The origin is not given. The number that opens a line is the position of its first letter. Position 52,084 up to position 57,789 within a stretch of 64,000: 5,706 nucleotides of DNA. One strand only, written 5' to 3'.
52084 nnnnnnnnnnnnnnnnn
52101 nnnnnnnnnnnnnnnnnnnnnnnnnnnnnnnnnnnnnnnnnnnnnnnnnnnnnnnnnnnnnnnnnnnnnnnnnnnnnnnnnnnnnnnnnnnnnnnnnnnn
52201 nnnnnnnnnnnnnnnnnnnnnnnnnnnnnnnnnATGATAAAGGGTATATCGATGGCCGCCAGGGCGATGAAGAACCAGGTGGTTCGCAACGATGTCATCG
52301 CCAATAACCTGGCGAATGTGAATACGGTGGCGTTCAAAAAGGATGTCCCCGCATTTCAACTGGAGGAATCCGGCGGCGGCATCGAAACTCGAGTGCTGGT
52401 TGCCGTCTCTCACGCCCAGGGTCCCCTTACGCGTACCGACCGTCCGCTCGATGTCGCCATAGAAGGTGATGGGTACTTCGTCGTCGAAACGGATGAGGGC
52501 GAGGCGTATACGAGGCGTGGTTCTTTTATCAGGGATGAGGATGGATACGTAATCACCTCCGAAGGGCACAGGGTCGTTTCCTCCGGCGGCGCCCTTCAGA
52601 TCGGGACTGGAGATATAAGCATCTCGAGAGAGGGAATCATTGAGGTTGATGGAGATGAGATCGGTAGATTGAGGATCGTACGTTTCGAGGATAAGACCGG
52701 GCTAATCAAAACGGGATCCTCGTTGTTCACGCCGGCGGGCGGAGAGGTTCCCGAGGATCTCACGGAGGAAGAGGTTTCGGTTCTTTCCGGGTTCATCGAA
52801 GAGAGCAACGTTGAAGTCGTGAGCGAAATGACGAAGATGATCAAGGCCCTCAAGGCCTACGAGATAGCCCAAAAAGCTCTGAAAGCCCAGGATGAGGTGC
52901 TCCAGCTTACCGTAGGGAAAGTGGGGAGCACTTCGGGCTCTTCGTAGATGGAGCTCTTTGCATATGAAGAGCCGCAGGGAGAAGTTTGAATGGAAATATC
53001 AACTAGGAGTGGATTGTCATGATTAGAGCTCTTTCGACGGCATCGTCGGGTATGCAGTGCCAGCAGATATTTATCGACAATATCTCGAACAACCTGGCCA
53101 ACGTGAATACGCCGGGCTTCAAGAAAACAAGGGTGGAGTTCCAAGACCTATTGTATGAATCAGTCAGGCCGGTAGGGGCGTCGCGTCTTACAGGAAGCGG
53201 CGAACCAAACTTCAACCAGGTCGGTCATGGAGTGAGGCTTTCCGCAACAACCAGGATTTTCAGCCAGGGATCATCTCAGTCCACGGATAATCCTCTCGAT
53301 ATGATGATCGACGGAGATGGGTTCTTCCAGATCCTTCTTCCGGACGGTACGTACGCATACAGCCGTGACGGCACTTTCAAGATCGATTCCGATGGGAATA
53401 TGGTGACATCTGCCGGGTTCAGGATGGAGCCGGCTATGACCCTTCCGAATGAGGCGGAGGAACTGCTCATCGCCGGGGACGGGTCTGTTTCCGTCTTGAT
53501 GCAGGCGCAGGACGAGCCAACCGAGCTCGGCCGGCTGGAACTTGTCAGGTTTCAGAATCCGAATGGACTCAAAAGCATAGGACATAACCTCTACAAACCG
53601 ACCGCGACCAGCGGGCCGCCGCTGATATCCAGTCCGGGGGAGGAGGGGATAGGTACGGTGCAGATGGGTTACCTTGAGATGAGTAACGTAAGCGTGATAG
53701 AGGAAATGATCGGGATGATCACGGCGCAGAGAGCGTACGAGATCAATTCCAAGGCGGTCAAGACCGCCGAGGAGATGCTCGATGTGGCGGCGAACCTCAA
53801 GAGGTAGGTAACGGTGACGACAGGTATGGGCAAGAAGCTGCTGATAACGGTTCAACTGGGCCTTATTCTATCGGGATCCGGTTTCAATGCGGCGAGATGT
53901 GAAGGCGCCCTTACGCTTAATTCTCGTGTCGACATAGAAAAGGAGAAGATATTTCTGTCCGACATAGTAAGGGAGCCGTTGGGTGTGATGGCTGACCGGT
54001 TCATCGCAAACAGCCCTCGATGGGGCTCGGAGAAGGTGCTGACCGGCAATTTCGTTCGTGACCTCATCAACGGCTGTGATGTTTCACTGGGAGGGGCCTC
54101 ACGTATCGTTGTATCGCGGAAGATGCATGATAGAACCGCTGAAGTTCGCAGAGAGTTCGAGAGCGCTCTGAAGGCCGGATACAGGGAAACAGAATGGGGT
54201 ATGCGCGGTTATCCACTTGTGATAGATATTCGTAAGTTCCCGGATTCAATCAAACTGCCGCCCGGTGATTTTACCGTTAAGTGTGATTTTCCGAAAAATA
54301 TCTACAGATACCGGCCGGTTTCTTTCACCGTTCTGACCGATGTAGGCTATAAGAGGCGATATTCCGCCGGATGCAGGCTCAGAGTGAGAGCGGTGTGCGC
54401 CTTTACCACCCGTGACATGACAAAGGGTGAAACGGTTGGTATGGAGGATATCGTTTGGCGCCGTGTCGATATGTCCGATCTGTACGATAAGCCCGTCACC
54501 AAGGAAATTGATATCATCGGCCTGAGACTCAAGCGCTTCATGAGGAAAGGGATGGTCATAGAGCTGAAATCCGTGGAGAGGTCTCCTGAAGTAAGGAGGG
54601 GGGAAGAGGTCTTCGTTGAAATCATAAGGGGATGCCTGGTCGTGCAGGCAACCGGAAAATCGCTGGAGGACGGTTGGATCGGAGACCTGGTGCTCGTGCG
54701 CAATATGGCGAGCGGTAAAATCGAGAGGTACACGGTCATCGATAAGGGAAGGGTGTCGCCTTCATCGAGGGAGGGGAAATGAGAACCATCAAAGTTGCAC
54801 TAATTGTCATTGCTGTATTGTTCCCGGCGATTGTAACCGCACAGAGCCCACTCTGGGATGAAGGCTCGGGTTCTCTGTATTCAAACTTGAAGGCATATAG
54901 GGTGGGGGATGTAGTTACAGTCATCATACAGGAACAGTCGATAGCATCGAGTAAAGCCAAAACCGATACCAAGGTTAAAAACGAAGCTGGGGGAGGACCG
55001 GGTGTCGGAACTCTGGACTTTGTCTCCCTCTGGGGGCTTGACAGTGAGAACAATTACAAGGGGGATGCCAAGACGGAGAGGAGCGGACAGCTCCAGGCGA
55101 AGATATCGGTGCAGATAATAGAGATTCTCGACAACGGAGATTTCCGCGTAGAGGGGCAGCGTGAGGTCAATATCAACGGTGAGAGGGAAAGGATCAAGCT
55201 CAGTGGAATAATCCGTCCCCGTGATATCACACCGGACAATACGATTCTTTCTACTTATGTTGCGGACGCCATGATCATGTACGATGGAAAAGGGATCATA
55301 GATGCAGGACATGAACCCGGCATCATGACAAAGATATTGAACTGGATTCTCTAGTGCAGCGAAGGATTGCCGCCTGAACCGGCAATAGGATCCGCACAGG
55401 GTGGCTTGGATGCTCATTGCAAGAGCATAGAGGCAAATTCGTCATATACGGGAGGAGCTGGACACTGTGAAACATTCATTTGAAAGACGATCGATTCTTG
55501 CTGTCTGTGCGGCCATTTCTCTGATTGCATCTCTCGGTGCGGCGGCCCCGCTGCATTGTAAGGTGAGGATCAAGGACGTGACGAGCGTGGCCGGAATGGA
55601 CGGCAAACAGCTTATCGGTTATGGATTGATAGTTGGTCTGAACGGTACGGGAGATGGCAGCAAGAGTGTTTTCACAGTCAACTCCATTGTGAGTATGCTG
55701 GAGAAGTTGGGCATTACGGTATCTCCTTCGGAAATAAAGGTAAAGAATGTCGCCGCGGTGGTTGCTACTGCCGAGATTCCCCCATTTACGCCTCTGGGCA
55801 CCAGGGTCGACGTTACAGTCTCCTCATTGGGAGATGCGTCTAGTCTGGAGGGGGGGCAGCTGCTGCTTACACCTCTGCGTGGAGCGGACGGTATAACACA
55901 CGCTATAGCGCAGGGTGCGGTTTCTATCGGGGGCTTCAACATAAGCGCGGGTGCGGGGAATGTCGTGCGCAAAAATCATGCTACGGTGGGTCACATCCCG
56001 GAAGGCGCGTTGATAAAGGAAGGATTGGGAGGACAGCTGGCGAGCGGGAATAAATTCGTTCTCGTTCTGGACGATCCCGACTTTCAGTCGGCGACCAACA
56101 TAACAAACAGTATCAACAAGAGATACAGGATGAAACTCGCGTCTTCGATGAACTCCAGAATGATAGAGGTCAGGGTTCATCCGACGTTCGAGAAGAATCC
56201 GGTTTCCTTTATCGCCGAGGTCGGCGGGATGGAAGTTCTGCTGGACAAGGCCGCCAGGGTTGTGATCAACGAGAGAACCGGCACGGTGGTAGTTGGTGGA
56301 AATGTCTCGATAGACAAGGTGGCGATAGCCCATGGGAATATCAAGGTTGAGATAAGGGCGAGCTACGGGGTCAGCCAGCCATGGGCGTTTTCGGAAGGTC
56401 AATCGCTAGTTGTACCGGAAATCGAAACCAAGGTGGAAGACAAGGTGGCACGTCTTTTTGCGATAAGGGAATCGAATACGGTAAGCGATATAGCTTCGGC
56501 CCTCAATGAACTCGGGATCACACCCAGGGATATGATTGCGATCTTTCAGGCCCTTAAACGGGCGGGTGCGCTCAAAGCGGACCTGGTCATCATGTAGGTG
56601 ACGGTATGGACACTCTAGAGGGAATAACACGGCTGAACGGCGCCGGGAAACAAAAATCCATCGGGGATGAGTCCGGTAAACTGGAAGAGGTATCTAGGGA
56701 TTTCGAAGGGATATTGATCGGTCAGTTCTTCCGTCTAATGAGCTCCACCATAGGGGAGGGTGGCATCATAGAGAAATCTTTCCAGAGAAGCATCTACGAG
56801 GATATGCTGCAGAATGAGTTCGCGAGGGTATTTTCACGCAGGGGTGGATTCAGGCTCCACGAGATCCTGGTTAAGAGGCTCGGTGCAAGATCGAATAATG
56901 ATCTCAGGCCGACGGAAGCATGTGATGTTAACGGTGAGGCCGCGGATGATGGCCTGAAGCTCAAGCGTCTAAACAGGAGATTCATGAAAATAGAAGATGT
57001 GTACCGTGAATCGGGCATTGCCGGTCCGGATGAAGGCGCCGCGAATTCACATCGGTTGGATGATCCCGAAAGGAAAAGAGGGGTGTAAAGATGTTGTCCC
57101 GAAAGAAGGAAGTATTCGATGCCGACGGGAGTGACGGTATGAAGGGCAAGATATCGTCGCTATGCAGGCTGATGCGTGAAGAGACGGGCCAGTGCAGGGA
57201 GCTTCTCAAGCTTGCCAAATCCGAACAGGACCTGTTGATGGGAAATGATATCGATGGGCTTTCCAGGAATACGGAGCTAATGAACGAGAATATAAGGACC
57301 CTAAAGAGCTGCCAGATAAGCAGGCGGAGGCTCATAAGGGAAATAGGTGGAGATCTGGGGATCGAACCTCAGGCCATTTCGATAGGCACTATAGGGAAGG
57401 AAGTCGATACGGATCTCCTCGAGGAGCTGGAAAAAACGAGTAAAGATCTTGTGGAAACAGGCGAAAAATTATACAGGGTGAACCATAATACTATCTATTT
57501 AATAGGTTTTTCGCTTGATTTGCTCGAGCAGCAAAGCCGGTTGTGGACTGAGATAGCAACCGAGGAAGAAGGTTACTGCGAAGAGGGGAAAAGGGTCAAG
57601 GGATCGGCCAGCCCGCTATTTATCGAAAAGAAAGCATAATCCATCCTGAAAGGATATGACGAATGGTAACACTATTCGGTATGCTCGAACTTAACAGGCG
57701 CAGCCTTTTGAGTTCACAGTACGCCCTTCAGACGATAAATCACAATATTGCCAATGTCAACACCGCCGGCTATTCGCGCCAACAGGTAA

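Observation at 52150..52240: sigma-54-type promoter ahead of the rod/ring operon, sigma-28-type ahead of flagellin: two-tier flagellar control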

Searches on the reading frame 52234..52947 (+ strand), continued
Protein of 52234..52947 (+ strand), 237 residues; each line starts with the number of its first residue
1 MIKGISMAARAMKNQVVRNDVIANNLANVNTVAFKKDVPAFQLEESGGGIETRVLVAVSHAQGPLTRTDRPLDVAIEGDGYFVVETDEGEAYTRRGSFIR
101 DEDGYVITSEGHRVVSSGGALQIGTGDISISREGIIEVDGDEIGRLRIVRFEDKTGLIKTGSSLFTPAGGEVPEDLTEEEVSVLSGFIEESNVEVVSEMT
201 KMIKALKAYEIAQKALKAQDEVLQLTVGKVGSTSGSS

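Call 24: find_encoding_contigs(protein=P0015, flank=10000, max_places=1)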
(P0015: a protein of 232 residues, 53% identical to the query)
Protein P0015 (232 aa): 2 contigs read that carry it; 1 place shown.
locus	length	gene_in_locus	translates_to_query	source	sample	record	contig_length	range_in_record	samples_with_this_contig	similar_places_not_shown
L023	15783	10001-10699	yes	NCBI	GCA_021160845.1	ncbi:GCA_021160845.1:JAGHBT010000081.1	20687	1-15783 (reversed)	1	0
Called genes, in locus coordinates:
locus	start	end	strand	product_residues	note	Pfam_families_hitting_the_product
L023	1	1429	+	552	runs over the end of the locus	PF00496:SBP_bac_5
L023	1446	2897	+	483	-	PF00753:Lactamase_B, PF12706:Lactamase_B_2 (weak), PF10996:Beta-Casp, PF07521:RMMBL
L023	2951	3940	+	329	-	PF19300:BPD_transp_1_N, PF00528:BPD_transp_1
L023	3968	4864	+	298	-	PF12911:OppC_N, PF00528:BPD_transp_1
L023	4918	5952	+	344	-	PF03054:tRNA_Me_trans, PF18297:NFACT-R_2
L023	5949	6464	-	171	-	PF00293:NUDIX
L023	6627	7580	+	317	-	PF00294:PfkB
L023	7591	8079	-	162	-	PF00149:Metallophos, PF12850:Metallophos_2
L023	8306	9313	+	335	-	PF00072:Response_reg, PF00989:PAS (weak), PF08448:PAS_4 (weak), PF12860:PAS_7 (faint), PF13426:PAS_9, PF00512:HisKA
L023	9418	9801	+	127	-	PF02518:HATPase_c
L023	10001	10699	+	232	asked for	PF00460:Flg_bb_rod, PF22692:LlgE_F_G_D1, PF06429:Flg_bbr_C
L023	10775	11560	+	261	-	PF00460:Flg_bb_rod, PF22692:LlgE_F_G_D1, PF06429:Flg_bbr_C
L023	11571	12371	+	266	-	PF13144:ChapFlgA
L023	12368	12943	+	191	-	PF02107:FlgH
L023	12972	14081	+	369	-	PF02119:FlgI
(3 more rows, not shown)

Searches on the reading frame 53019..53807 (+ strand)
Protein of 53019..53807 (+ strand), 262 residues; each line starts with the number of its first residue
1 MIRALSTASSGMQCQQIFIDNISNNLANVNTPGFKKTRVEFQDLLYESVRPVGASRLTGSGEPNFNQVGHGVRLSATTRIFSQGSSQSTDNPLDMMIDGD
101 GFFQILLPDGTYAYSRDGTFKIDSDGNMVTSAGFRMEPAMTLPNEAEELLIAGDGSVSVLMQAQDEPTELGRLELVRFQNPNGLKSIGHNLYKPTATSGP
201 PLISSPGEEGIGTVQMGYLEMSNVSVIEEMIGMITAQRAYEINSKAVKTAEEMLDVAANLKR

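Call 8: search_protein_families(library=pfam, proteins=[window:53019-53807:+])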
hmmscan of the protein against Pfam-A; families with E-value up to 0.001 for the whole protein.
window:53019-53807:+ (262 aa): 3 families
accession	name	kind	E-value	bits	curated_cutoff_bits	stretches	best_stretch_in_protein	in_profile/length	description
PF22692.1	LlgE_F_G_D1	-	4.5e-22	78.4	27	1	96-159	1-64/64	Flagellar hook protein FlgE/F/G D1 domain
PF06429.18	Flg_bbr_C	-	8.7e-20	70.4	23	1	217-260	3-46/46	Flagellar basal body rod FlgEFG protein C-terminal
PF00460.25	Flg_bb_rod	-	8.2e-10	38.9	20.7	1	5-35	1-31/31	Flagella basal body rod protein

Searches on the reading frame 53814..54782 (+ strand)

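Call 8: search_protein_families(library=pfam, proteins=[window:53814-54782:+])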
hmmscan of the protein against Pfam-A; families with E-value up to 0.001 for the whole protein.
window:53814-54782:+ (322 aa): 2 families
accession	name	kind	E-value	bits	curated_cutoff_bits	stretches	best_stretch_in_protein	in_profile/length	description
PF13144.11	ChapFlgA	-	1.5e-22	80.3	23.8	1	196-315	4-121/122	Chaperone for flagella basal body P-ring formation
PF08666.17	SAF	-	0.00049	21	21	0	195-251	3-59/63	SAF domain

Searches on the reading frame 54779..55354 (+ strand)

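Call 8: search_protein_families(library=pfam, proteins=[window:54779-55354:+])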
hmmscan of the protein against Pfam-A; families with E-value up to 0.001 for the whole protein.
window:54779-55354:+ (191 aa): 1 family
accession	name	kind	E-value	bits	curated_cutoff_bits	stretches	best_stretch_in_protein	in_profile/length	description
PF02107.21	FlgH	-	8.1e-50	169.2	27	1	22-190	4-170/172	Flagellar L-ring protein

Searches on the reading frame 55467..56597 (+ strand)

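Call 8: search_protein_families(library=pfam, proteins=[window:55467-56597:+])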
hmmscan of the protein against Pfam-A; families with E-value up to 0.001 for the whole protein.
window:55467-56597:+ (376 aa): 1 family
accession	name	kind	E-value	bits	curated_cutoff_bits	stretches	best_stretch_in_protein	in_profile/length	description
PF02119.21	FlgI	-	4.4e-123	411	25.3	1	34-375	1-343/343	Flagellar P-ring protein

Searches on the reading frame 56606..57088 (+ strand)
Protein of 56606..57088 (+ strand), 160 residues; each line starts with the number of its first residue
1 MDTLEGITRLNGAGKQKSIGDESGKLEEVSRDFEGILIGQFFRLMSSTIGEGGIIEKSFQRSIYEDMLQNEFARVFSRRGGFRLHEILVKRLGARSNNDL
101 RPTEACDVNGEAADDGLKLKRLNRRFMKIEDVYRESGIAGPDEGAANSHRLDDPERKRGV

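Call 8: search_protein_families(library=pfam, proteins=[window:56606-57088:+])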
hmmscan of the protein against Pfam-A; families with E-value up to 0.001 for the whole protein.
window:56606-57088:+ (160 aa): 1 family
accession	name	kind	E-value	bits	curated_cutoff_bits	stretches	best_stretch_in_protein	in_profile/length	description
PF10135.14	Rod-binding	-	2.4e-06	28.4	25.1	1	45-90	3-50/51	Rod binding protein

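Call 69: search_protein_families(library=ncbifam, proteins=[window:56606-57088:+], max_evalue=0.001)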
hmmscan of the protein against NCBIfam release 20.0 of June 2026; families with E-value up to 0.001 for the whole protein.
window:56606-57088:+ (160 aa): 2 families
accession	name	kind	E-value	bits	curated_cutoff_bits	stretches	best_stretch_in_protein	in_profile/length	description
TIGR02541.1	flagell_FlgJ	equivalog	2.8e-07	30.7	193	1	15-130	12-123/294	flagellar assembly peptidoglycan hydrolase FlgJ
NF009357.0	PRK12712.1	equivalog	0.00039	19.9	606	1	17-104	30-115/344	flagellar rod assembly protein/muramidase FlgJ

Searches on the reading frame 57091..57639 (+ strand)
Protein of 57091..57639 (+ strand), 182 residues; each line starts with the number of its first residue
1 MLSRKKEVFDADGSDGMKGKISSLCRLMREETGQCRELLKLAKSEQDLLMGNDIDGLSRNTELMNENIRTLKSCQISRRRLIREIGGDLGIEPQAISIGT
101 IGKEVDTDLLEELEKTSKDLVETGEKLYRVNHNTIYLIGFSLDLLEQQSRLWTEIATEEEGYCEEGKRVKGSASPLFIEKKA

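Call 8: search_protein_families(library=pfam, proteins=[window:57091-57639:+])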
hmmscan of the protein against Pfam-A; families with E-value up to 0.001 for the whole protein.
window:57091-57639:+ (182 aa): 1 family
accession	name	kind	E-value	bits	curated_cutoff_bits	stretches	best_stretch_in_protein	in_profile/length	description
PF05130.17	FlgN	-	6.1e-11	43.4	30.5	1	20-167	2-144/147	FlgN protein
